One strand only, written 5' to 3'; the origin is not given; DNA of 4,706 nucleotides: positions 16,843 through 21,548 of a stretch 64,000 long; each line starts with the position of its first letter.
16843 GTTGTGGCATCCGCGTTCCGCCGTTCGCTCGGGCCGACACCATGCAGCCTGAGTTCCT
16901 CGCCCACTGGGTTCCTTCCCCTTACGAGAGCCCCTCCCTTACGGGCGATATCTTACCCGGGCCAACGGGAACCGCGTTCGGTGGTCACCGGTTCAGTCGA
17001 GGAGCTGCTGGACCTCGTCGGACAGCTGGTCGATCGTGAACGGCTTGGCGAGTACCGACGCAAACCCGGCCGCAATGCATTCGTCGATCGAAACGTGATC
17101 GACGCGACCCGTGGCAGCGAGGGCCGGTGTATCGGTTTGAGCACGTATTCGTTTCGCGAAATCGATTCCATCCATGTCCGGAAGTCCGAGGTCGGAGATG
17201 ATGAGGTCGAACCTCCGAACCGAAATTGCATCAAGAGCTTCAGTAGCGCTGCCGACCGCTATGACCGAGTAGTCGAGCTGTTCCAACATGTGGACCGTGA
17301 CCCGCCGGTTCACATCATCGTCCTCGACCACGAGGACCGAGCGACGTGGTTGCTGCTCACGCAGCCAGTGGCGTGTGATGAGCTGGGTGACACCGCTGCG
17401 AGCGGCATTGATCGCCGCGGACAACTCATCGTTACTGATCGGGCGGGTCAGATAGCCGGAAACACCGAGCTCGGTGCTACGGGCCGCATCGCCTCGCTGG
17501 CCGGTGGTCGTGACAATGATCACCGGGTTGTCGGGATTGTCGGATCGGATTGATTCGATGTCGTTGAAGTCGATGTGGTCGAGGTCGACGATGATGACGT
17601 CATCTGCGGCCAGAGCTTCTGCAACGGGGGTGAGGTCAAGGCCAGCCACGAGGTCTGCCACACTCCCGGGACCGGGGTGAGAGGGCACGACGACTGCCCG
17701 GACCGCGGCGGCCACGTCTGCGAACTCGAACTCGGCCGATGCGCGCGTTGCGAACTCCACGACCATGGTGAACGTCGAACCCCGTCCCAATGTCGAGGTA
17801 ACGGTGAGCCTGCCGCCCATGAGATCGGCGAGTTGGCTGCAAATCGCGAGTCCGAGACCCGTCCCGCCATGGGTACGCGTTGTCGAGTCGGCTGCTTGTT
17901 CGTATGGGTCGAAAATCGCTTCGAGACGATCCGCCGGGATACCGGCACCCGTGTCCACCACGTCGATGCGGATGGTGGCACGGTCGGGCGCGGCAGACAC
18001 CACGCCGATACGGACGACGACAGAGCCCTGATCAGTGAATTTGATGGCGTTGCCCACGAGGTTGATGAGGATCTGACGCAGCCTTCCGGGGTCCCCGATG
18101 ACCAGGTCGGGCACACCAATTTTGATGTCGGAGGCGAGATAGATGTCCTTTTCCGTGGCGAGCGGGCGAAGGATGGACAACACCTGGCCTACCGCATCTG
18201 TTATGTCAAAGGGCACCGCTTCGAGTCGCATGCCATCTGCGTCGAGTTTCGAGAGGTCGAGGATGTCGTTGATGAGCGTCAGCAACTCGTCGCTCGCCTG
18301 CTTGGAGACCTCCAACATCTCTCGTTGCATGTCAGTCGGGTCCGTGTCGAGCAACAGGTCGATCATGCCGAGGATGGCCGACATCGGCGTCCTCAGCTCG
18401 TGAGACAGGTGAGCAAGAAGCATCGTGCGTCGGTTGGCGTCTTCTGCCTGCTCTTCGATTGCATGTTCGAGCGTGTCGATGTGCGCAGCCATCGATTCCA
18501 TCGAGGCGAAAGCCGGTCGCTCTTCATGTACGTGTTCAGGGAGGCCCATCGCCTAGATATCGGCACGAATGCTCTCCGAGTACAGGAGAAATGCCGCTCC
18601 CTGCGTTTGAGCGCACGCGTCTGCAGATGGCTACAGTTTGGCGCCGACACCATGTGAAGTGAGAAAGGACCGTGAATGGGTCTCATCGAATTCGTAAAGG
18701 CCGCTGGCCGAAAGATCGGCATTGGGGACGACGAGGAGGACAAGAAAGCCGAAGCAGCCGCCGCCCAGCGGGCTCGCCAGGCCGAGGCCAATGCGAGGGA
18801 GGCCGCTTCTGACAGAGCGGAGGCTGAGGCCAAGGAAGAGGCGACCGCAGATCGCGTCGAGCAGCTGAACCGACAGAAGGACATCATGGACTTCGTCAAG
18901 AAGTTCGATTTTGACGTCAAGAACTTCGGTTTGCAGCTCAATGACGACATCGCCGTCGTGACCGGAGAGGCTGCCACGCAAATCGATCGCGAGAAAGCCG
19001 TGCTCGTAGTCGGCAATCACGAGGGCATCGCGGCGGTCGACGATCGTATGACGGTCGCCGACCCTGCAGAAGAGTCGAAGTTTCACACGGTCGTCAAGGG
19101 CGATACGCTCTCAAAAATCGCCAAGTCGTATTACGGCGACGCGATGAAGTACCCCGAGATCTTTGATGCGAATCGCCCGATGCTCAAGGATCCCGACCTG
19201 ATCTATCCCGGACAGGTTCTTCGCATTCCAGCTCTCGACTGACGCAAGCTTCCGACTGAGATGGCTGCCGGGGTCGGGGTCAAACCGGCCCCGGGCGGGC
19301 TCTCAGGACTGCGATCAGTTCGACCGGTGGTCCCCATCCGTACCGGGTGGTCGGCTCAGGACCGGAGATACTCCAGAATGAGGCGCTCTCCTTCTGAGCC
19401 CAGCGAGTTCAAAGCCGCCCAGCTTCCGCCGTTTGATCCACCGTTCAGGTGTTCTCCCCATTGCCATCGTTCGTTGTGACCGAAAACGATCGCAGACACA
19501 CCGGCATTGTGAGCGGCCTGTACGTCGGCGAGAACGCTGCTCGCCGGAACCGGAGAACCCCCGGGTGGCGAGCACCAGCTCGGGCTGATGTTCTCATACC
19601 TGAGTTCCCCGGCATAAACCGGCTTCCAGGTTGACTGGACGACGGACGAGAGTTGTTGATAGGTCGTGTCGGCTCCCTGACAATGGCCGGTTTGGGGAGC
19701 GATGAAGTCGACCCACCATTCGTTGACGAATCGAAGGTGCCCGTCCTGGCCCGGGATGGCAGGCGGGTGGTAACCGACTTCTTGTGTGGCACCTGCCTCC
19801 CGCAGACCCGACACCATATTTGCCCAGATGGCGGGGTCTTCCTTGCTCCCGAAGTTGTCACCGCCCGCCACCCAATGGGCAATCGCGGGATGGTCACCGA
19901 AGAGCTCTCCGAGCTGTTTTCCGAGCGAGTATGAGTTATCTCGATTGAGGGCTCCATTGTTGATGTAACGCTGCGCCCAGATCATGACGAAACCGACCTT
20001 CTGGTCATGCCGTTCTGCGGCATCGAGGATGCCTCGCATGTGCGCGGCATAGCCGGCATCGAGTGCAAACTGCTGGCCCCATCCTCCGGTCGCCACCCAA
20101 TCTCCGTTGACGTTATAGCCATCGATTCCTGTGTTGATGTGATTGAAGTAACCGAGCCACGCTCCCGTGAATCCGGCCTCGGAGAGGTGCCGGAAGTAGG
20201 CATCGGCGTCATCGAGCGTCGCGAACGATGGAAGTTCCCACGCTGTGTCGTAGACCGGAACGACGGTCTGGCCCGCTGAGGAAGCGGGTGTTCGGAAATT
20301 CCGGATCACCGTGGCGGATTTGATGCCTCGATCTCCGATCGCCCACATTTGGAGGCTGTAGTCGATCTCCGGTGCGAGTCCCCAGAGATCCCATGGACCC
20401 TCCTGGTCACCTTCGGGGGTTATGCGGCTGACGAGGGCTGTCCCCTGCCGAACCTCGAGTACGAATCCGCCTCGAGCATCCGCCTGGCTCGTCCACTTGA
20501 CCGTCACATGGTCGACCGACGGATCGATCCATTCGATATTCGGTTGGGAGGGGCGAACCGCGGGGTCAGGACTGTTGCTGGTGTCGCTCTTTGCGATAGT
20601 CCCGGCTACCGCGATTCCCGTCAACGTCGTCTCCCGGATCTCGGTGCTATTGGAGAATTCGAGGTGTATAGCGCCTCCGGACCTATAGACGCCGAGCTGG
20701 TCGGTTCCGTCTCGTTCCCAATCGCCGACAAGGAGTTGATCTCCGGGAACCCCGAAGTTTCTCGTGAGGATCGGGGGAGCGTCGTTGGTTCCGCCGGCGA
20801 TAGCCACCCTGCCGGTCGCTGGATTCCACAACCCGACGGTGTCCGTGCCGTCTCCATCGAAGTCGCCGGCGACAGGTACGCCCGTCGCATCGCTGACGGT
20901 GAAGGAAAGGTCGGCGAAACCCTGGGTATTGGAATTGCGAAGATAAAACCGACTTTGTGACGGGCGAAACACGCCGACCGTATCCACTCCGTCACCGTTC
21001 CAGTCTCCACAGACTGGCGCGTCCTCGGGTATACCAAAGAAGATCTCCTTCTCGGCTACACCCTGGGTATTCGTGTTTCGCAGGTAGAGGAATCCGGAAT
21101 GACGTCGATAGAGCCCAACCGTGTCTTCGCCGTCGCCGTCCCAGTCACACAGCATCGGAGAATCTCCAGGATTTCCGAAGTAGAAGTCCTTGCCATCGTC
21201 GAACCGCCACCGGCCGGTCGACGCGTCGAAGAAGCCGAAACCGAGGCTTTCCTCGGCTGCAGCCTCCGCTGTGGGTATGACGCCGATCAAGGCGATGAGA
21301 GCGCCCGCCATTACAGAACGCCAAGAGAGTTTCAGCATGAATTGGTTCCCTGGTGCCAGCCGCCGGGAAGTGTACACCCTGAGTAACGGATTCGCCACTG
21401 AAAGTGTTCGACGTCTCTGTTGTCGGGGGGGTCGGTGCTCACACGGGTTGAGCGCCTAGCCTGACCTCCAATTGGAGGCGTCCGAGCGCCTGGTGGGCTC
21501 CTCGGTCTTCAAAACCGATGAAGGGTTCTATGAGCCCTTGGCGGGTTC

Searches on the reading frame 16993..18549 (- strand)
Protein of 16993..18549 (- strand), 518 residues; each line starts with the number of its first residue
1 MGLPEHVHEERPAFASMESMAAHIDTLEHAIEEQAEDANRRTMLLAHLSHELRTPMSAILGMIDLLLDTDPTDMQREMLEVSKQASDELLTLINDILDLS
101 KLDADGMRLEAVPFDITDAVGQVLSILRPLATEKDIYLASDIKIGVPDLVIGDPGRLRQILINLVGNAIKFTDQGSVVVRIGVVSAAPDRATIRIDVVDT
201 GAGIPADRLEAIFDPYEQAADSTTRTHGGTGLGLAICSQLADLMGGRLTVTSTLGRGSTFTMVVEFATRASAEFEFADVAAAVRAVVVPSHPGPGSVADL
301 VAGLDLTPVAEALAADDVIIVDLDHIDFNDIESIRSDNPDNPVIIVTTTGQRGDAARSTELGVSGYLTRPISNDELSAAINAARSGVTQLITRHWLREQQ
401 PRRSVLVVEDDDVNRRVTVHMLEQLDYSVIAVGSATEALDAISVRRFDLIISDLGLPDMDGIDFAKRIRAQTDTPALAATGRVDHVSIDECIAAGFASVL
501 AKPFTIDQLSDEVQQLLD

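Call 59: search_protein_families(library=pfam, proteins=[window:16993-18549:-], max_evalue=0.00001)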
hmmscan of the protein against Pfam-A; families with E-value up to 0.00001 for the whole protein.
window:16993-18549:- (518 aa): 3 families
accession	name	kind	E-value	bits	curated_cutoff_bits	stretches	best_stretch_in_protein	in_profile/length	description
PF00072.30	Response_reg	-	1e-31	109.8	30.2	2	405-513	1-110/111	Response regulator receiver domain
PF02518.31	HATPase_c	-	6.7e-30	104.2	26.4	1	152-266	1-109/111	Histidine kinase-, DNA gyrase B-, and HSP90-like ATPase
PF00512.31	HisKA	-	1.7e-19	70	26.9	1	41-104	2-65/66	His Kinase A (phospho-acceptor) domain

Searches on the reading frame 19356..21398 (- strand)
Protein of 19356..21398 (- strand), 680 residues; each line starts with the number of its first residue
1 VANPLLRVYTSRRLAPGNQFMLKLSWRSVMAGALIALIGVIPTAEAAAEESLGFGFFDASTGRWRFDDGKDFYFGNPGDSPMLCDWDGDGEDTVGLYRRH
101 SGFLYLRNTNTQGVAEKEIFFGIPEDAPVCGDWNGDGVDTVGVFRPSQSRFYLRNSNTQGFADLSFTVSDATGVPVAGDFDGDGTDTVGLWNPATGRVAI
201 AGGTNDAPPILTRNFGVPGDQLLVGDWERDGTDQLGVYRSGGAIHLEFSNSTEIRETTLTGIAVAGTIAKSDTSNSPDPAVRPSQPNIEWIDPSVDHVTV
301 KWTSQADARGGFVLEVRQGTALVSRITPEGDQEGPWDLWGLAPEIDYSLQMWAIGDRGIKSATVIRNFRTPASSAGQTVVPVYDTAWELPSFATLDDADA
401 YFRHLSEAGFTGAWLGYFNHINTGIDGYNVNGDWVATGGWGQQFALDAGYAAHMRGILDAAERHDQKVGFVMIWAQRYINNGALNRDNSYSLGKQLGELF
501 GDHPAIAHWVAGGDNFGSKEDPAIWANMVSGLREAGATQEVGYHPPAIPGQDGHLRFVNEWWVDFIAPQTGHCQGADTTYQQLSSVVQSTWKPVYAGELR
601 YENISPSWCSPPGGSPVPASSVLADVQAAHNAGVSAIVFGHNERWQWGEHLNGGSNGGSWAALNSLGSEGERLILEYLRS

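Call 59: search_protein_families(library=pfam, proteins=[window:19356-21398:-], max_evalue=0.00001)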
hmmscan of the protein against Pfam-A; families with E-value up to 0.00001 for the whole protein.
window:19356-21398:- (680 aa): 1 family
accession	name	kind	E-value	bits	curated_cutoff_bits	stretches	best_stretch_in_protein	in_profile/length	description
PF13204.13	Apiosidase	-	3.4e-28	99.6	26.5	1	383-667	19-302/320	Apiosidase-like, catalytic domain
